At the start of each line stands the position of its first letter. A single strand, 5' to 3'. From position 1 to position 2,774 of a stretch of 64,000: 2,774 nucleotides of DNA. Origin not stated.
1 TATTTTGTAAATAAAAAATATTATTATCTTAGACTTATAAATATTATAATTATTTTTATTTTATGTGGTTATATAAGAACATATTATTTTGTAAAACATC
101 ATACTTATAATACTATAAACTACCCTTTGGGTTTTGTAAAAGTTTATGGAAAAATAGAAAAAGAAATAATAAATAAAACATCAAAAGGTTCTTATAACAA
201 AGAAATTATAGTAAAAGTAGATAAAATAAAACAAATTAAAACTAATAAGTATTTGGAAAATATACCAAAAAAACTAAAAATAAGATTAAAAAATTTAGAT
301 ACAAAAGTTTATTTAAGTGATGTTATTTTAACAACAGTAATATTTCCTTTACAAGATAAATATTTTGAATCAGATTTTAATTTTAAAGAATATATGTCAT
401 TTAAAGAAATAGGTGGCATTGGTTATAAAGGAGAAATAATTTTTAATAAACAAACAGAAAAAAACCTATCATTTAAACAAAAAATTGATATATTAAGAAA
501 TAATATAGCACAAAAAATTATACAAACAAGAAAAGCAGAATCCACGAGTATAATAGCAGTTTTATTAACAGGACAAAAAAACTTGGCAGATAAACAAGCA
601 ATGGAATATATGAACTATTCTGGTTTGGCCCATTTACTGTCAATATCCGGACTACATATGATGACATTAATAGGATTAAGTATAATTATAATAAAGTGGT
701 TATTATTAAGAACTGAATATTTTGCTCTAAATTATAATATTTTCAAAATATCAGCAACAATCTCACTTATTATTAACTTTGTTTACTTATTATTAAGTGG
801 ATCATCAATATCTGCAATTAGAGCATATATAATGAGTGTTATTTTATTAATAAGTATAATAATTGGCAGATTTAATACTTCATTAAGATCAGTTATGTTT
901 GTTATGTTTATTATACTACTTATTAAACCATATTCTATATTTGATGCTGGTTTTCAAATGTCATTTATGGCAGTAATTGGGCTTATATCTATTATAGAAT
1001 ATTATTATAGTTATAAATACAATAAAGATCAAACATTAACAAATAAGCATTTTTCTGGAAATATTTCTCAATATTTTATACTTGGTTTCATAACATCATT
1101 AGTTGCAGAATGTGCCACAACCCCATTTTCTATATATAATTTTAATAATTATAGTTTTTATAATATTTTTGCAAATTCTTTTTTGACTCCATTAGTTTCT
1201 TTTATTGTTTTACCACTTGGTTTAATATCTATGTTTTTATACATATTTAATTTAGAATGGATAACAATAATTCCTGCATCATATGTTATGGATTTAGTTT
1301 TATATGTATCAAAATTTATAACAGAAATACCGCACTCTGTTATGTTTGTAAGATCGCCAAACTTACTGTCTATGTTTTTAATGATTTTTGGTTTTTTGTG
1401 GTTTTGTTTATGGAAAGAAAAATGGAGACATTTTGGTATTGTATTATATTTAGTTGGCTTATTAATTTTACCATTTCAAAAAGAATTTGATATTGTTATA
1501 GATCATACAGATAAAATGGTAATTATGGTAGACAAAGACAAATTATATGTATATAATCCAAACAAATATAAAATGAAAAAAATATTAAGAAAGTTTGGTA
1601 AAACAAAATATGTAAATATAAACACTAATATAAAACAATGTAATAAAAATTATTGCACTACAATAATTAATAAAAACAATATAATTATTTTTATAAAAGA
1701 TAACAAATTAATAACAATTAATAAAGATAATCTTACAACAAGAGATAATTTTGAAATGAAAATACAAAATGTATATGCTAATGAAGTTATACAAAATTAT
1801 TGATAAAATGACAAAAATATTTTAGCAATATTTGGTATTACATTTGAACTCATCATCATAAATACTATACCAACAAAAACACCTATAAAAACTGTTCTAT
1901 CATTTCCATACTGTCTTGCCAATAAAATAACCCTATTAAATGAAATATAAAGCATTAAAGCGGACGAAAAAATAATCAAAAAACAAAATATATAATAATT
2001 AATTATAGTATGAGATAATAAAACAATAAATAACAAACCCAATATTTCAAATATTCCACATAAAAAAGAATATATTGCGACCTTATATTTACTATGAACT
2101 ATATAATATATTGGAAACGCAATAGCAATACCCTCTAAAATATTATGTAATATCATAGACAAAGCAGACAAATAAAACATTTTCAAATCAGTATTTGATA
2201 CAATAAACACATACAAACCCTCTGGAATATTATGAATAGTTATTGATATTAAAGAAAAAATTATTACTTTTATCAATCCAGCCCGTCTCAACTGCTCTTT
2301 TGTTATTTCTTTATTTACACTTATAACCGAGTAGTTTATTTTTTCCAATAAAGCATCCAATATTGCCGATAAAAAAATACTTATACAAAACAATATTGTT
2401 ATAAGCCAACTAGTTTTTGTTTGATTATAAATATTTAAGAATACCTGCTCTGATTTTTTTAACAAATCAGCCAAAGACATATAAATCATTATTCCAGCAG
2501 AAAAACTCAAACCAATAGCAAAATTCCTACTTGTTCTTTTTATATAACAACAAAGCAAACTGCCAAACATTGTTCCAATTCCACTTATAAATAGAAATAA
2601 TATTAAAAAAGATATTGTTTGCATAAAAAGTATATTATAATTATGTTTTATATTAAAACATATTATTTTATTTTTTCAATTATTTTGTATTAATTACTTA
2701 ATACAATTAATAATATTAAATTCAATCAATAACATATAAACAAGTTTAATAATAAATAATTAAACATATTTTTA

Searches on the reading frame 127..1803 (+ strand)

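Call 20: search_protein_families(library=ncbifam, proteins=[window:127-1803:+], max_evalue=0.00001)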
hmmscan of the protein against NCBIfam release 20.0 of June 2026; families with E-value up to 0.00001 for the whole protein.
window:127-1803:+ (558 aa): 4 families
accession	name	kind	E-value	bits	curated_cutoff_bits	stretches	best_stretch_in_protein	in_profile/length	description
TIGR00361.1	ComEC_Rec2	equivalog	1.1e-29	103.1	190.05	1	113-430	97-410/663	DNA internalization-related competence protein ComEC/Rec2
TIGR00360.1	ComEC_N-term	subfamily_domain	1.7e-21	77.3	36.5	1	167-363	1-170/171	ComEC/Rec2-related protein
NF008580.0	PRK11539.1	equivalog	2.8e-21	75.6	969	1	105-447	171-490/758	ComEC family protein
NF045979.1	ComEC_MAG0480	equivalog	3.8e-06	25.9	150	1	24-362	95-391/461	MAG0480 family ComEC-like protein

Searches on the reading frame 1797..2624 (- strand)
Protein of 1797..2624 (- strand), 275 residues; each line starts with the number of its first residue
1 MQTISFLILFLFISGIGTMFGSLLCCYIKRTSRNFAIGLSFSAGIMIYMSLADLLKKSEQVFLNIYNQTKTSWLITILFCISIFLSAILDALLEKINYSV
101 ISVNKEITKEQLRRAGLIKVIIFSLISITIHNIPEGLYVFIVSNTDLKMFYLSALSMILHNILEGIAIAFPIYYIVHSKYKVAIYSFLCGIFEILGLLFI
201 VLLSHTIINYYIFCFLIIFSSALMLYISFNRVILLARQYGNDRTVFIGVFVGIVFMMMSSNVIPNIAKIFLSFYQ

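Call 20: search_protein_families(library=ncbifam, proteins=[window:1797-2624:-], max_evalue=0.00001)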
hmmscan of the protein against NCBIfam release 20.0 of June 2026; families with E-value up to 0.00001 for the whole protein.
window:1797-2624:- (275 aa): 1 family
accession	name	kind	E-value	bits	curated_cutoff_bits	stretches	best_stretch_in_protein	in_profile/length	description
NF003243.0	PRK04201.1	equivalog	8.4e-52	176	252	1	3-261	4-263/266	zinc transporter ZupT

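Call 54: find_encoding_contigs(protein=window:1797-2624:-, flank=10000, max_places=3)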
Protein window:1797-2624:- (275 aa): 3 contigs read that carry it; 1 place shown.
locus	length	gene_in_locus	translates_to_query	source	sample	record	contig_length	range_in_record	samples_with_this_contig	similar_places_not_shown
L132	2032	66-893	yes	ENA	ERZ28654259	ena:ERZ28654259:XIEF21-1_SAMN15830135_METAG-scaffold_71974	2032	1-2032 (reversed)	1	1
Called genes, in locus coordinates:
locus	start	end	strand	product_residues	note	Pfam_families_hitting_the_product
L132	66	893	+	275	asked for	PF02535:Zip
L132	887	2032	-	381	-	?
